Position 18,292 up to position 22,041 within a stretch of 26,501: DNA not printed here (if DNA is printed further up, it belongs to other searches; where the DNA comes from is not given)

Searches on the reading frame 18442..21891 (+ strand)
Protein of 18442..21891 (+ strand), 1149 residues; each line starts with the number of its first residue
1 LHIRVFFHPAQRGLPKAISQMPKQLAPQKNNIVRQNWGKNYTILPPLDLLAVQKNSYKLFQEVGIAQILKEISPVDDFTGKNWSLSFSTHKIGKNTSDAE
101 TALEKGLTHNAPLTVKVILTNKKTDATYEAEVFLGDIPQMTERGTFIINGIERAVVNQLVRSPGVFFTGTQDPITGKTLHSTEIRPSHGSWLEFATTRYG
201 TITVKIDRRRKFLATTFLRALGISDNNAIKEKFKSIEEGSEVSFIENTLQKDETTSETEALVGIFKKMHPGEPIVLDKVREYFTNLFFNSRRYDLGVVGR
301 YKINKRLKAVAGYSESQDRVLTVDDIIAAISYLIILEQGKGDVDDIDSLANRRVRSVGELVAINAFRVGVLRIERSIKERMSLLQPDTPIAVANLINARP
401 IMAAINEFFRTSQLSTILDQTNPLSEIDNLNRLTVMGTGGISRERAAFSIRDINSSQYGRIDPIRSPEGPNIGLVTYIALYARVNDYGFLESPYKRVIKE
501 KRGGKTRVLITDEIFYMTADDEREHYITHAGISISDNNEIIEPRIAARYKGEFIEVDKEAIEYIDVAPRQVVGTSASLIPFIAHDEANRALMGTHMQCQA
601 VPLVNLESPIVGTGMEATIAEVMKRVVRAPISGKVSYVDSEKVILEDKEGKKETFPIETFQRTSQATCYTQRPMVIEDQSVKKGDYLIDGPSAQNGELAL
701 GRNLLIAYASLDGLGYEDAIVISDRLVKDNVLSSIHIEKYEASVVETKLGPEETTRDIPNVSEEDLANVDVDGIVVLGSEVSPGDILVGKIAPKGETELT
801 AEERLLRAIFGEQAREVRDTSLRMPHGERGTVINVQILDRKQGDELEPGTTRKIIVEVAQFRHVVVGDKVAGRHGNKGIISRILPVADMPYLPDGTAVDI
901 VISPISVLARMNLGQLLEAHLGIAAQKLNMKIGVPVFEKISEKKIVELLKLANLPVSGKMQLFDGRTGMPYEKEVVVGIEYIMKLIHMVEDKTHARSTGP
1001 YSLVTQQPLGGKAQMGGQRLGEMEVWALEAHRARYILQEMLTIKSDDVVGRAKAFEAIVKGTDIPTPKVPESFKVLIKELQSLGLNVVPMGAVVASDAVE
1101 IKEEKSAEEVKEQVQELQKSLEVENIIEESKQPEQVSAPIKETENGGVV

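Call 87: search_protein_families(library=pfam, proteins=[window:18442-21891:+], max_evalue=0.00001)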
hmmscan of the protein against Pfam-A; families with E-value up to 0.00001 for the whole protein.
window:18442-21891:+ (1149 aa): 6 families
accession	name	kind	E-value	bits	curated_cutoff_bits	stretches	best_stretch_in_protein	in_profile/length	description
PF00562.33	RNA_pol_Rpb2_6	-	2.6e-113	379.4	23.4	1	630-1014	3-373/373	RNA polymerase Rpb2, domain 6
PF04561.19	RNA_pol_Rpb2_2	-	5.9e-25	88.5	21.7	1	162-355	2-190/190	RNA polymerase Rpb2, domain 2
PF04560.25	RNA_pol_Rpb2_7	-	7.7e-24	84.4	32.1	1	1016-1087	1-82/87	RNA polymerase Rpb2, domain 7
PF04565.21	RNA_pol_Rpb2_3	-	5.7e-20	71.7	21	1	417-484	2-68/68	RNA polymerase Rpb2, domain 3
PF10385.14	RNA_pol_Rpb2_45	-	5.9e-17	61.9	28.2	1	494-567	1-66/66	RNA polymerase beta subunit external 1 domain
PF04563.20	RNA_pol_Rpb2_1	-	7.1e-10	39.2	28.2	1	78-401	36-201/203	RNA polymerase beta subunit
